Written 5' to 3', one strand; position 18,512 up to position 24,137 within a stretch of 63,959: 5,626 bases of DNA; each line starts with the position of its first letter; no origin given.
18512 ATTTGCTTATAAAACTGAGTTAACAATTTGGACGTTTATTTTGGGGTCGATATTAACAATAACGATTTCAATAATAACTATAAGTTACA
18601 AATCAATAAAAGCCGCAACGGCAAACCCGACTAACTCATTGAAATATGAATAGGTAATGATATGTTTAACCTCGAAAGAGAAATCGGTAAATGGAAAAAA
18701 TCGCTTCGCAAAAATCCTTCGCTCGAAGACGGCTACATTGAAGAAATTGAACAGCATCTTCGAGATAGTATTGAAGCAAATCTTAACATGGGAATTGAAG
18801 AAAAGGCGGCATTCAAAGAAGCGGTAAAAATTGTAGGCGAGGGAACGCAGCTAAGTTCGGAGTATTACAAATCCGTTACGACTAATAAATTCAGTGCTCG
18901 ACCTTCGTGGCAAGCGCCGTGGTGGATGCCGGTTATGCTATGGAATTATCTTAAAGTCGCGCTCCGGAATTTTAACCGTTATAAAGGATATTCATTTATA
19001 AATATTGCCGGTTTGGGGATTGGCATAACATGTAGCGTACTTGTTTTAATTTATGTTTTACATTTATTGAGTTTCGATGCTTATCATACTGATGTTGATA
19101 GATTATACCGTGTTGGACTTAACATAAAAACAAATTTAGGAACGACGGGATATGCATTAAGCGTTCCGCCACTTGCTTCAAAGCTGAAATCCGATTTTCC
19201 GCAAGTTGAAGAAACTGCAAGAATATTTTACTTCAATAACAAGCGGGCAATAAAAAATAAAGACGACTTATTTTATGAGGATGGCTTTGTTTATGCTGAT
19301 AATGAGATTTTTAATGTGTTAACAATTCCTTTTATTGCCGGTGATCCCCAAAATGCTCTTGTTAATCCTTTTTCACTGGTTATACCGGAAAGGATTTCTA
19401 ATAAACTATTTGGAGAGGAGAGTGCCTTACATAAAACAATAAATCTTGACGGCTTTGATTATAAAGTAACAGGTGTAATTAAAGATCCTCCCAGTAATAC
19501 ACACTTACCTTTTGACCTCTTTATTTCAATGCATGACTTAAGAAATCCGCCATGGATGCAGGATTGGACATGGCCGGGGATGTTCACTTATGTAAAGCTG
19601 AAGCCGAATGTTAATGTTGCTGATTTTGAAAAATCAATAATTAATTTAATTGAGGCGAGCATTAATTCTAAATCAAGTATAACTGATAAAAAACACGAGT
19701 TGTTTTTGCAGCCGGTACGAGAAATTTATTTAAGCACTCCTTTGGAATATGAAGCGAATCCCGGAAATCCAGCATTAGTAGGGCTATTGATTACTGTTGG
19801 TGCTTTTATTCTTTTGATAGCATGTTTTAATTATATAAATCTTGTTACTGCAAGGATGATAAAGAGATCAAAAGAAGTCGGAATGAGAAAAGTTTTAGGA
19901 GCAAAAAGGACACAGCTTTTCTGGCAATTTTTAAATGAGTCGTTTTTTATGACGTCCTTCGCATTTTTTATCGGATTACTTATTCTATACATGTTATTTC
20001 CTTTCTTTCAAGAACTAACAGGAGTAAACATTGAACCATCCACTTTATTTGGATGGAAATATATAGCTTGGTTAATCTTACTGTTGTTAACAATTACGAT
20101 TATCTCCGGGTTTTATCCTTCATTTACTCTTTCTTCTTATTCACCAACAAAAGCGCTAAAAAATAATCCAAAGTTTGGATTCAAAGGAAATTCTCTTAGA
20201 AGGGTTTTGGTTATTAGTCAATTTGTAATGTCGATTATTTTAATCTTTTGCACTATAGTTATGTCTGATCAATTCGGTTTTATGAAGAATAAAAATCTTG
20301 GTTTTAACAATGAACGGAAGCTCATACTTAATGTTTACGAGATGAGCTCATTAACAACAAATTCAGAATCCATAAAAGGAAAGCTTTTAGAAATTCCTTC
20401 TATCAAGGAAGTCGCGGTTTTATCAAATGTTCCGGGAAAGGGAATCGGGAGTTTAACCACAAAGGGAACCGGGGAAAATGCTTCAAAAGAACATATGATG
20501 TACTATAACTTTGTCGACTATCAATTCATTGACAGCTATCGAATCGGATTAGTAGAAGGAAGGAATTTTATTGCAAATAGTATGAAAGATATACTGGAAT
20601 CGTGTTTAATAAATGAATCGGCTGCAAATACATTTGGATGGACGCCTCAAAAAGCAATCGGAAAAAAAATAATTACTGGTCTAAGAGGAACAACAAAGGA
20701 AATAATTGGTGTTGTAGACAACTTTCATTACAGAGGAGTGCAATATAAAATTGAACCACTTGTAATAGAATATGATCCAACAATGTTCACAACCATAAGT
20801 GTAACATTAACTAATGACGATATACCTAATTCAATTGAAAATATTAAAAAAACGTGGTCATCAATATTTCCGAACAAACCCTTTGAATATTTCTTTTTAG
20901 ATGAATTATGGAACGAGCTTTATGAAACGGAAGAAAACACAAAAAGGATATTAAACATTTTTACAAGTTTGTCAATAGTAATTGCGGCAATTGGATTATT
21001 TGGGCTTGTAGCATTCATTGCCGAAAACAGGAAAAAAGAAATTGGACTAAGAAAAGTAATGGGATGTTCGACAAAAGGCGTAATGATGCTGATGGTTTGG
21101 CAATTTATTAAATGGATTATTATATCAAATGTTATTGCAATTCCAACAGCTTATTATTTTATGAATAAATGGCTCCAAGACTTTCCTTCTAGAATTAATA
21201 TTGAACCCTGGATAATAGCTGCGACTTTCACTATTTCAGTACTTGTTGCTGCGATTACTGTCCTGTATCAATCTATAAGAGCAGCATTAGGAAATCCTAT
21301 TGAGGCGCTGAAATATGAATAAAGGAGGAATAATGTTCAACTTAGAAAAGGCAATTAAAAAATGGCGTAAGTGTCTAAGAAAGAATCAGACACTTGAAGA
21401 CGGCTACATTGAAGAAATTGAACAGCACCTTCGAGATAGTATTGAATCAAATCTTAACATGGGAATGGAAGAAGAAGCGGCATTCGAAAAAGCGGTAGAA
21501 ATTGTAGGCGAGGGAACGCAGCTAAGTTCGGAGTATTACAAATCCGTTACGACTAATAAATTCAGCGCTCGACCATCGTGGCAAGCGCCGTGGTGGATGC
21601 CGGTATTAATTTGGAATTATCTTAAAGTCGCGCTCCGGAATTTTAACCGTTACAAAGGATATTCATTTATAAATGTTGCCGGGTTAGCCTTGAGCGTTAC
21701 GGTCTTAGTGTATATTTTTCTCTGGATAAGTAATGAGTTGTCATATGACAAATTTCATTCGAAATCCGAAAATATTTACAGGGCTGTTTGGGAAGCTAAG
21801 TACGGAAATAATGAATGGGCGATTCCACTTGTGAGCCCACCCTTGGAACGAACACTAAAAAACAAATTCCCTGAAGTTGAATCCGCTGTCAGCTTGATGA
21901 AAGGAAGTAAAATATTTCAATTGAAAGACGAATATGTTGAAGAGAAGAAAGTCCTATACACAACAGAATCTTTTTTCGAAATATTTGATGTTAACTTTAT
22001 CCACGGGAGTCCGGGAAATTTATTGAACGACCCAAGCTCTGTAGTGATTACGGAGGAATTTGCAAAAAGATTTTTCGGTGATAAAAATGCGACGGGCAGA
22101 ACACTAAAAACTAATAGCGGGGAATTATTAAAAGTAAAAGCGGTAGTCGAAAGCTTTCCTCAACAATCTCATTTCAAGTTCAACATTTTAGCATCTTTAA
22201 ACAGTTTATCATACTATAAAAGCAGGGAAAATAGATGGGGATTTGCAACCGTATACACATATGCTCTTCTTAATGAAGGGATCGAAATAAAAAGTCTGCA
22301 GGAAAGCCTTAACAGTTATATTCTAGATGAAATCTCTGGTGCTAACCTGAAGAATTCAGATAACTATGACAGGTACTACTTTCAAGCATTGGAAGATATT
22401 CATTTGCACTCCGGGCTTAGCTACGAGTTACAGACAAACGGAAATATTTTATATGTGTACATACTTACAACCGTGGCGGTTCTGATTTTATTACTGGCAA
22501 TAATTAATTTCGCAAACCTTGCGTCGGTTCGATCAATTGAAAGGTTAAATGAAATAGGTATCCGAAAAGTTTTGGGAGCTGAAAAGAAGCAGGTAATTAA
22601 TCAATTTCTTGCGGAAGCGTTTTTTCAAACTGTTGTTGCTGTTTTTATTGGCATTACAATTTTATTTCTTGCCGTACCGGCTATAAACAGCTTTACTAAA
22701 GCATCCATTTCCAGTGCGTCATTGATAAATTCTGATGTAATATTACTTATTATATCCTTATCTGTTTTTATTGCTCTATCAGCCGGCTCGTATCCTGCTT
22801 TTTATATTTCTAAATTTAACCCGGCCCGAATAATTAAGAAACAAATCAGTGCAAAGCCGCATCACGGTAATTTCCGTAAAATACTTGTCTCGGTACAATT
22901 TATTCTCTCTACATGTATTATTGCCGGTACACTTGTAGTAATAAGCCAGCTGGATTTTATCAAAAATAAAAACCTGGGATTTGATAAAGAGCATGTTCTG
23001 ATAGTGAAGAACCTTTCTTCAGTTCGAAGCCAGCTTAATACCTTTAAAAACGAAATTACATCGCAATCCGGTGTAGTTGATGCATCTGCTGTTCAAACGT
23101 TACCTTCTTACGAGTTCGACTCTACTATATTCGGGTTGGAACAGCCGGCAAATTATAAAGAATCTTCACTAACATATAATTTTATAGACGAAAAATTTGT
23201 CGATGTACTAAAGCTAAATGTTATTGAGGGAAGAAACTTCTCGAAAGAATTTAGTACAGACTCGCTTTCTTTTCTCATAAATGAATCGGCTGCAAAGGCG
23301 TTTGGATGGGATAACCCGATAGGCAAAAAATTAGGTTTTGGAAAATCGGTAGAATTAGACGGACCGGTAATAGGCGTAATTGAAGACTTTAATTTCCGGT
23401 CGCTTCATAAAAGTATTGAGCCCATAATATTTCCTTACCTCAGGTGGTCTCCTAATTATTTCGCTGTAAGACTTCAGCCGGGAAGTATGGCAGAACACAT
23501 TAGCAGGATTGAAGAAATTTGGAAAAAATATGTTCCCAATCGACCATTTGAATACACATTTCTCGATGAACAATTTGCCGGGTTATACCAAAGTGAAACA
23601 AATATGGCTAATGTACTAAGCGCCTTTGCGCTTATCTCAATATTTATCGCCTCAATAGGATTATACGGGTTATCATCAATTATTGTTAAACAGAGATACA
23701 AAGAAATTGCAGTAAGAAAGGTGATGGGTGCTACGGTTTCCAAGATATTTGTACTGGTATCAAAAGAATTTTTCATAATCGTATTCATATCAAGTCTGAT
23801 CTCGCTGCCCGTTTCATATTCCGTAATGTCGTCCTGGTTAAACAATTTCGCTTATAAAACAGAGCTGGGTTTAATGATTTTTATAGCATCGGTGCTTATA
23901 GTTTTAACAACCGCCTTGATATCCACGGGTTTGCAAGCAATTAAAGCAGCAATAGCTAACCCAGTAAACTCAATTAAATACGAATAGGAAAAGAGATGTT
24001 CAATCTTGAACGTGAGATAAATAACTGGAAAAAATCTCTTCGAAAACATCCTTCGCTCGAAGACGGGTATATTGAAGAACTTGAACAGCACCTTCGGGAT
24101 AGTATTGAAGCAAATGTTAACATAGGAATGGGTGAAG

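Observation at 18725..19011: Head cassette shared almost identically by units 4 and 5 (and more loosely unit 6) on otherwise divergent genes: gene conversion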

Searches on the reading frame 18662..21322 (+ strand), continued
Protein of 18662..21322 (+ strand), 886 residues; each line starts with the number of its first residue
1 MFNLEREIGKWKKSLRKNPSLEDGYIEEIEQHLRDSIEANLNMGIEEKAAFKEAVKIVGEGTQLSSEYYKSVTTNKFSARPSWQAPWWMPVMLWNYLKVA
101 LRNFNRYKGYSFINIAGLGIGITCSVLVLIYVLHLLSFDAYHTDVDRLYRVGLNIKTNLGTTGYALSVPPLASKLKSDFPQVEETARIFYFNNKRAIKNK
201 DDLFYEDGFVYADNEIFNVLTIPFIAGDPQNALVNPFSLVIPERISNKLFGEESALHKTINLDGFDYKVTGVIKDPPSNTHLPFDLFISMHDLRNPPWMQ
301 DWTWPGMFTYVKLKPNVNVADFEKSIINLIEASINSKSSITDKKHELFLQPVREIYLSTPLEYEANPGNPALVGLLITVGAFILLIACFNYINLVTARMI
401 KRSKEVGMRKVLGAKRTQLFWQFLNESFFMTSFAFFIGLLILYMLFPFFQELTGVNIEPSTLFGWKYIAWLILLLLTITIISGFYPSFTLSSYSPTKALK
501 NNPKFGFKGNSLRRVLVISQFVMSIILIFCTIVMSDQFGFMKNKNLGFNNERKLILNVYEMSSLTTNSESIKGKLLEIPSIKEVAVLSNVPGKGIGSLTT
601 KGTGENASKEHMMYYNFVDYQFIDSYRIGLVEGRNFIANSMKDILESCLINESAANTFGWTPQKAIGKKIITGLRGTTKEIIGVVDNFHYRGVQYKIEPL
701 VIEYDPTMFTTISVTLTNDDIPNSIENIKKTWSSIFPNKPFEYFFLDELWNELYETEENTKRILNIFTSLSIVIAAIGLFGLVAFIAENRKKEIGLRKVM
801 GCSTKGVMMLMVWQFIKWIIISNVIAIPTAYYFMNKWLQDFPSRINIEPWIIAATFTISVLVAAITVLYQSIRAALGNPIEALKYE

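Call 34: find_encoding_contigs(protein=P0118, flank=10000, max_places=2)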
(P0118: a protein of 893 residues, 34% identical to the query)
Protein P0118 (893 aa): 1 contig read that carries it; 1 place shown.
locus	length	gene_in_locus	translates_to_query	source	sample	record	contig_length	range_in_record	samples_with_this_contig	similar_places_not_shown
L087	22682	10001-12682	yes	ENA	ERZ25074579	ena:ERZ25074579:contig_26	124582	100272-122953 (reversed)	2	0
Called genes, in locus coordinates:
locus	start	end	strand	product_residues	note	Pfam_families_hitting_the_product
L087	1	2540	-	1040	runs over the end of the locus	PF00133:tRNA-synt_1, PF09334:tRNA-synt_1g, PF08264:Anticodon_1, PF19302:DUF5915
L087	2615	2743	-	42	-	-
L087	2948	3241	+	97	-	-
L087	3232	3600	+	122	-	PF20126:TumE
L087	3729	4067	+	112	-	PF03551:PadR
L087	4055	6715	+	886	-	PF12704:MacB_PCD, PF02687:FtsX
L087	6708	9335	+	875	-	PF12704:MacB_PCD, PF02687:FtsX, PF12704:MacB_PCD (weak), PF02687:FtsX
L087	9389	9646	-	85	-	PF05016:ParE_toxin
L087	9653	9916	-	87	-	-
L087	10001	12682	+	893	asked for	PF12704:MacB_PCD, PF02687:FtsX, PF12704:MacB_PCD, PF02687:FtsX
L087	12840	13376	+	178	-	PF13424:TPR_12 (faint), PF13181:TPR_8 (faint)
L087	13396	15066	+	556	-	PF00515:TPR_1 (faint), PF00158:Sigma54_activat, PF14532:Sigma54_activ_2, PF07724:AAA_2, PF07728:AAA_5, PF25601:AAA_lid_14, PF02954:HTH_8, PF18024:HTH_50 (weak), +3 more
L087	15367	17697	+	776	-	PF01839:FG-GAP (faint), PF13517:FG-GAP_3, PF07593:UnbV_ASPIC, PF07610:DUF1573, PF15780:ASH (weak), PF22073:Cep192_D4 (weak), PF22544:HYDIN_VesB_CFA65-like_Ig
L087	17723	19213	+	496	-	-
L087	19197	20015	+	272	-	PF18935:DUF5683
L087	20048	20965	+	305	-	-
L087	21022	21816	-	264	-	-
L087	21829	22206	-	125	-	-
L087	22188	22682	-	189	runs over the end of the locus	PF01812:5-FTHF_cyc-lig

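Call 36: search_protein_families(library=ncbifam, proteins=[L001:7820-8239:+, L001:10463-10882:+, L001:7492-7806:+, L002:4269-4607:+, L087:3729-4064:+, L087:4055-4450:+], max_evalue=0.1)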
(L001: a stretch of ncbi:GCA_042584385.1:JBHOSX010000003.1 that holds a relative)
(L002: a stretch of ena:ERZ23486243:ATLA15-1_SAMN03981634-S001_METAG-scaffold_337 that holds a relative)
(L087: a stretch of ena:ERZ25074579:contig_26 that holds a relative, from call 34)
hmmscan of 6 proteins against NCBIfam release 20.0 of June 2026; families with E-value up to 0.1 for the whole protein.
L001:7820-8239:+ (140 aa): 1 family
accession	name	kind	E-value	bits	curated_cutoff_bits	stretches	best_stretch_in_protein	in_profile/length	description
TIGR03434.1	ADOP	subfamily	0.071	11.2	622.3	1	78-135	4-61/803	ADOP family duplicated permease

L001:10463-10882:+ (140 aa): 0 families

L001:7492-7806:+ (105 aa): 5 families
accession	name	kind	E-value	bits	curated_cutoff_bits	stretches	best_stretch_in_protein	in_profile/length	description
TIGR03433.1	padR_acidobact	paralog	2.1e-06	27.8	101.8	1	27-98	23-93/101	PadR family transcriptional regulator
NF053635.1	TransRegRv3488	equivalog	0.00012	22.2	140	1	36-90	35-85/98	Rv3488 family transcriptional regulator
NF011703.0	PRK15123.1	equivalog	0.015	14.2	170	1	24-64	197-235/268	lipopolysaccharide core heptose(I) kinase RfaP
NF006931.0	PRK09416.1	equivalog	0.054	13.7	112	1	7-93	40-122/135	PadR family transcriptional regulator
TIGR02012.1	tigrfam_recA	equivalog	0.075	12.3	325.3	1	30-96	170-234/321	recombinase RecA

L002:4269-4607:+ (113 aa): 8 families
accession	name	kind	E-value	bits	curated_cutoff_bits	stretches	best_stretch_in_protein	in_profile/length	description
TIGR03433.1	padR_acidobact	paralog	5.7e-26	90.6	101.8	1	13-103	7-97/101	PadR family transcriptional regulator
NF006931.0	PRK09416.1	equivalog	2.1e-13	50.6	112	1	15-92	48-120/135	PadR family transcriptional regulator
NF053635.1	TransRegRv3488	equivalog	1.6e-10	41.1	140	1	34-95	29-89/98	Rv3488 family transcriptional regulator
TIGR02719.1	repress_PhaQ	equivalog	4.9e-10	39.8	139.35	1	13-90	27-102/138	poly-beta-hydroxybutyrate-responsive repressor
NF041230.1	BagL_FevM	exception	0.005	16.9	230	1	47-92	70-113/145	MarR family transcriptional regulator BagL/FevM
NF004170.0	PRK05638.1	equivalog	0.0052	15.4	421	1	9-88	370-439/442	threonine synthase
NF052638.1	TransRegOhrRVib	equivalog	0.0082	15.9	200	1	33-85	54-103/141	transcriptional regulator OhrR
NF053660.1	ORF80_fam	equivalog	0.0088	15.9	95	1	51-76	36-61/70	ORF80 family leucine zipper DNA-binding protein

L087:3729-4064:+ (112 aa): 9 families
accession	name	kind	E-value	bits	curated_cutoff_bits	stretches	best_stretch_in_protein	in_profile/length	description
TIGR03433.1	padR_acidobact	paralog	4.7e-26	90.8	101.8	1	14-104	8-98/101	PadR family transcriptional regulator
NF006931.0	PRK09416.1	equivalog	1.3e-11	44.8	112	1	16-91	49-119/135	PadR family transcriptional regulator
NF053635.1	TransRegRv3488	equivalog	4.5e-11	42.8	140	1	12-91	10-85/98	Rv3488 family transcriptional regulator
TIGR02719.1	repress_PhaQ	equivalog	2.8e-09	37.4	139.35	1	12-104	26-119/138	poly-beta-hydroxybutyrate-responsive repressor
NF004170.0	PRK05638.1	equivalog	0.00023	19.8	421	1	10-88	371-439/442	threonine synthase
NF052638.1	TransRegOhrRVib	equivalog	0.0029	17.3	200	1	40-85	60-103/141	transcriptional regulator OhrR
NF053610.1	Sso10a_fam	subfamily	0.0032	17.5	60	1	48-86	34-63/64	Sso10a family chromatin protein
TIGR02337.1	HpaR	equivalog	0.0036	17.1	121.2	1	34-93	46-102/130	homoprotocatechuate degradation operon regulator HpaR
NF041230.1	BagL_FevM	exception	0.018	15.1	230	1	47-98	70-119/145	MarR family transcriptional regulator BagL/FevM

L087:4055-4450:+ (132 aa): 2 families
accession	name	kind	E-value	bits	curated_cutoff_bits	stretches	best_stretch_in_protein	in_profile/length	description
NF038403.1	perm_prefix_1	domain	9.8e-09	34.9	30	1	20-59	10-49/59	permease prefix domain 1-containing protein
TIGR03434.1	ADOP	subfamily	0.029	12.4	622.3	1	94-128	7-41/803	ADOP family duplicated permease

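Call 57: find_encoding_contigs(protein=P0045, flank=10000, max_places=2)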
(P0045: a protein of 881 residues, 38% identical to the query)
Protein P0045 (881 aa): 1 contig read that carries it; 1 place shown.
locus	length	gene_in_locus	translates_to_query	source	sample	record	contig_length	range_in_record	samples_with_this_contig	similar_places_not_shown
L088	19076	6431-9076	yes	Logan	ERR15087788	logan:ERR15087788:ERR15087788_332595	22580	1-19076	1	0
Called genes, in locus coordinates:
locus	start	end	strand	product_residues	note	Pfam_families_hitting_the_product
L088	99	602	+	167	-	-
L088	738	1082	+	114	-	PF03551:PadR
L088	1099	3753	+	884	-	PF12704:MacB_PCD, PF02687:FtsX, PF12704:MacB_PCD, PF02687:FtsX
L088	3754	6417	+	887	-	PF12704:MacB_PCD, PF02687:FtsX, PF12704:MacB_PCD (weak), PF02687:FtsX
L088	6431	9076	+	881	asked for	PF12704:MacB_PCD, PF02687:FtsX, PF12704:MacB_PCD, PF02687:FtsX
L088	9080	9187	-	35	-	-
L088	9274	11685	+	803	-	PF12704:MacB_PCD, PF02687:FtsX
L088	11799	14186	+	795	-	PF12704:MacB_PCD, PF02687:FtsX, PF12704:MacB_PCD, PF02687:FtsX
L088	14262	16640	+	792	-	PF12704:MacB_PCD, PF02687:FtsX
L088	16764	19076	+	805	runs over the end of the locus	PF12704:MacB_PCD, PF02687:FtsX, PF12704:MacB_PCD, PF02687:FtsX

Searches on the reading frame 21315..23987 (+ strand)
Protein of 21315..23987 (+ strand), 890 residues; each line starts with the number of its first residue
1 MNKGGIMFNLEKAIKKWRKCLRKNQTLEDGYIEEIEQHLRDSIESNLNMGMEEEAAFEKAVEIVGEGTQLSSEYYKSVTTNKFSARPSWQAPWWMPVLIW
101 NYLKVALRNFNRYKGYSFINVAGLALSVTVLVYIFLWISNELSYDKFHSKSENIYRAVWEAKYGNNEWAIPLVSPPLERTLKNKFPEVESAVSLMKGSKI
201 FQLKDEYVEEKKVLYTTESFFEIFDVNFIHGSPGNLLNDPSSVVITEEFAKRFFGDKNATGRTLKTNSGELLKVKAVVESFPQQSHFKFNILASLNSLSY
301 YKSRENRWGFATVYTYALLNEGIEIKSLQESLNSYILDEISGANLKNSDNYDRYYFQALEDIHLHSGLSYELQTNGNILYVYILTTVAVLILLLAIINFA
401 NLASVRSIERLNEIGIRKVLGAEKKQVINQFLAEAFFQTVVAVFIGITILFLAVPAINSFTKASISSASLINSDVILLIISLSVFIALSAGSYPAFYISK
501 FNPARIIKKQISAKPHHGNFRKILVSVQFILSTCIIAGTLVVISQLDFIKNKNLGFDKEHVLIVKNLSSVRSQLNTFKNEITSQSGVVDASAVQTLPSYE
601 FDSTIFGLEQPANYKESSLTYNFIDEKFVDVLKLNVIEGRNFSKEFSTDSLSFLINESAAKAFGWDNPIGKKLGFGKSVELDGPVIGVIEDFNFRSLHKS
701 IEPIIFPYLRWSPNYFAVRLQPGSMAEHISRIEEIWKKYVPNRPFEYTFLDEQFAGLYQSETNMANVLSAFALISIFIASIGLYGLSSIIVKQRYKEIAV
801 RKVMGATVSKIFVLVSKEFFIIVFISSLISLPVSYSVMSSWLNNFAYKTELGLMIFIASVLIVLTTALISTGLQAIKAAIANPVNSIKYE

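Call 6: search_protein_families(library=pfam, proteins=[window:21315-23987:+])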
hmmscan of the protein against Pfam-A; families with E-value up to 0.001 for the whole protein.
window:21315-23987:+ (890 aa): 2 families
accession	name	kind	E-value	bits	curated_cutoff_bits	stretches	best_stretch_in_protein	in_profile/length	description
PF12704.14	MacB_PCD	-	1.1e-28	101.4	27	2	117-333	1-205/207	MacB-like periplasmic core domain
PF02687.27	FtsX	-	3.1e-27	95.5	25.5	2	386-503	2-120/120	FtsX-like permease C-terminal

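Call 7: search_protein_families(library=ncbifam, proteins=[window:21315-23987:+])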
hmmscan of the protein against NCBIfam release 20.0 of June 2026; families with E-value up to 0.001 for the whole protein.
window:21315-23987:+ (890 aa): 4 families
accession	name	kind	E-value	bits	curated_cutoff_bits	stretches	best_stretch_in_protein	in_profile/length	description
TIGR03434.1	ADOP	subfamily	2.6e-88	297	622.3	1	101-890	3-803/803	ADOP family duplicated permease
NF038008.1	ABC_perm_DarB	equivalog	1e-47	162.6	700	1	122-867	17-763/777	darobactin export ABC transporter permease subunit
NF007826.0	PRK10535.1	equivalog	1.5e-09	36.7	966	1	383-504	524-642/648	macrolide ABC transporter ATP-binding protein/permease MacB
NF038403.1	perm_prefix_1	domain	8.1e-07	28.8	30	1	29-74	13-58/59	permease prefix domain 1-containing protein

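Call 54: find_homologous_proteins(query=window:21333-23987:+, max_evalue=1e-100)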
Query window:21333-23987:+ (884 aa): 5701 proteins with E <= 1e-100 among 8000 candidates; the best 120 are listed.
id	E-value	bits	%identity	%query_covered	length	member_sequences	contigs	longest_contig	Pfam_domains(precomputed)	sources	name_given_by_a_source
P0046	0.0e+0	1931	100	100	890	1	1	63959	PF02687.28,PF12704.15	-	-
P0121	1.4e-228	779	44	90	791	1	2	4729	PF02687.28,PF12704.15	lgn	-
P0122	8.3e-227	773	43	90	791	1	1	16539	PF02687.28,PF12704.15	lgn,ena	-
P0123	2.4e-226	772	43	90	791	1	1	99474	PF02687.28,PF12704.15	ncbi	-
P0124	5.3e-225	767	45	90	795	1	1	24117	PF02687.28,PF12704.15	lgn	-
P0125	1.4e-224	766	45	90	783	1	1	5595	PF02687.28,PF12704.15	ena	-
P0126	3.7e-221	755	43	90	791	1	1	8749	PF02687.28,PF12704.15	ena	-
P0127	2.0e-218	746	44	89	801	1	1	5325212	PF02687.28,PF12704.15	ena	-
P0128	1.4e-215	736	43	89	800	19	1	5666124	PF02687.28,PF12704.15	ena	-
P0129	6.8e-214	731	42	90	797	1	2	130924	PF02687.28,PF12704.15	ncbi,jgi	jgi:putative ABC transport system permease protein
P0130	7.2e-213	727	43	89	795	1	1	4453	PF02687.28,PF12704.15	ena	-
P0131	7.4e-200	684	38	100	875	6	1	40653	PF02687.28,PF12704.15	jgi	jgi:putative ABC transport system permease protein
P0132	1.9e-199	683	39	100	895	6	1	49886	PF02687.28,PF12704.15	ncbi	-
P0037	5.9e-198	678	40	100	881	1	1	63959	PF02687.28,PF12704.15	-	-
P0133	1.8e-197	676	40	90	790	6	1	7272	PF02687.28,PF12704.15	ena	-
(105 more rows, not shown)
